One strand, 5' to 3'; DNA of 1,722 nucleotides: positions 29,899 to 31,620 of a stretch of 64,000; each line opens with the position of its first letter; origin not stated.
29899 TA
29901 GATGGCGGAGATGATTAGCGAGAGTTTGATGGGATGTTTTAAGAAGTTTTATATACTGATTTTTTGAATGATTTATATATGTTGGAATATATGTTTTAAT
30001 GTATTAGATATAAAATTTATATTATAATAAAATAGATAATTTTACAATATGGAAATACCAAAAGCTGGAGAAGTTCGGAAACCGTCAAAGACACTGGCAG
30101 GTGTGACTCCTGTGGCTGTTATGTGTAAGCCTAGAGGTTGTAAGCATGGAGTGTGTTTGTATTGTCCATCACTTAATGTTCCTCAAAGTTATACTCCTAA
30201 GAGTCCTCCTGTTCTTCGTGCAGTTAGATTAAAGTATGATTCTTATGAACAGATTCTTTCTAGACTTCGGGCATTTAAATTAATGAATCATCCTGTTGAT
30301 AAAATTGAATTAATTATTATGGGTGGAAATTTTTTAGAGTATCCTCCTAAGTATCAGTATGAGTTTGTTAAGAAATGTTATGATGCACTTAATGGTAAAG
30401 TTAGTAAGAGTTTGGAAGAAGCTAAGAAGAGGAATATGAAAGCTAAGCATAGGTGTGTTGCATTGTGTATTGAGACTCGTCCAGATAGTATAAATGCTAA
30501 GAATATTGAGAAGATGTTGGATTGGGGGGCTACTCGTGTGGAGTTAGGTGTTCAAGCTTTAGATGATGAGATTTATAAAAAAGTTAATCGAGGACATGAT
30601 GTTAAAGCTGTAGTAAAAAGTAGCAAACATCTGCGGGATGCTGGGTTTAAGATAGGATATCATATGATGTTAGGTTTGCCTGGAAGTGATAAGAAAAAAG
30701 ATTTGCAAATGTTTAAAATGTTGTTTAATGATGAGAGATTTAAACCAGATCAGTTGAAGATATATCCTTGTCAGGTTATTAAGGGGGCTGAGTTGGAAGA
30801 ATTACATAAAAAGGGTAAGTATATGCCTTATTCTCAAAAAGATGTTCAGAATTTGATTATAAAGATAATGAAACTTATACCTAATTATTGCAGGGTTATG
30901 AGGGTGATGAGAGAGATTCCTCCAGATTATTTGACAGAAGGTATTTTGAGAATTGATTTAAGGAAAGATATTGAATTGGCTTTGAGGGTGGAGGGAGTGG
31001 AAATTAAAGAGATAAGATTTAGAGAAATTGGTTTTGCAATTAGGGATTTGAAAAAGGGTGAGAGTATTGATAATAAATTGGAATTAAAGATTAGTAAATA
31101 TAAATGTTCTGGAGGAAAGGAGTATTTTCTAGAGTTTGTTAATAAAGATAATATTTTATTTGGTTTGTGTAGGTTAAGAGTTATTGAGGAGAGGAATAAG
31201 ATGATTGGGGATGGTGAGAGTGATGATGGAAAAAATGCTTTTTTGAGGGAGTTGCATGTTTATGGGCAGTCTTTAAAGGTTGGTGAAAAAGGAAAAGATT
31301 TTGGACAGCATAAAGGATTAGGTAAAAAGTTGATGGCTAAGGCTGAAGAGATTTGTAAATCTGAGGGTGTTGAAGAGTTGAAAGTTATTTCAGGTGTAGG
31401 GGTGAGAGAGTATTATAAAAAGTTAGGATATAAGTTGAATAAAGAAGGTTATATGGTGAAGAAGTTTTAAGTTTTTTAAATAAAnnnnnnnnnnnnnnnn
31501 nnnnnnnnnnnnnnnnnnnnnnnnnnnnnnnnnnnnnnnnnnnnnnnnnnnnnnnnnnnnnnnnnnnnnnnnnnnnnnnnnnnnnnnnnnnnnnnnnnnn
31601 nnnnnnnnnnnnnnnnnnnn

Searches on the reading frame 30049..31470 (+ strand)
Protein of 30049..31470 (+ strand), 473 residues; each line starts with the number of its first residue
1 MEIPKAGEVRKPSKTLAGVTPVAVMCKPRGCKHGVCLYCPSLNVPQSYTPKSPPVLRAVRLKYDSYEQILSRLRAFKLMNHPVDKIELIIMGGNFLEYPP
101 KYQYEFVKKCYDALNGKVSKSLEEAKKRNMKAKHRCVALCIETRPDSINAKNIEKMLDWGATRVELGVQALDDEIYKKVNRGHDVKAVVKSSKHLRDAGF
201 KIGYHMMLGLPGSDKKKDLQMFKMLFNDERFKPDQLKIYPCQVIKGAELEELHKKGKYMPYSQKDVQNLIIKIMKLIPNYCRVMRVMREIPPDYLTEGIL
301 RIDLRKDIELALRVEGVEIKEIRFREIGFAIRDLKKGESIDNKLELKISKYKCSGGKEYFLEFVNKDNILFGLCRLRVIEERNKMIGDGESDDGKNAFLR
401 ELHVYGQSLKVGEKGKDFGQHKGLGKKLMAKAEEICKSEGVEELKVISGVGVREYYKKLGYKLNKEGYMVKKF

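Call 54: search_protein_families(library=pfam, proteins=[window:30049-31470:+], max_evalue=0.0001)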
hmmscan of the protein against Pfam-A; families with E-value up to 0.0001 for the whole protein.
window:30049-31470:+ (473 aa): 4 families
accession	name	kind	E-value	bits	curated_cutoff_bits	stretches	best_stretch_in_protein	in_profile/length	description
PF04055.27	Radical_SAM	-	3.4e-17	63.6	29.5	1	29-216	5-157/166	Radical SAM superfamily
PF16199.10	Radical_SAM_C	-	6e-17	62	31.9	1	233-298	1-66/85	Radical_SAM C-terminal domain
PF00583.31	Acetyltransf_1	-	1e-05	26.2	20.7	1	361-461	37-116/116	Acetyltransferase (GNAT) family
PF13673.13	Acetyltransf_10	-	3.6e-05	24.2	23.6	0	420-462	64-108/128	Acetyltransferase (GNAT) domain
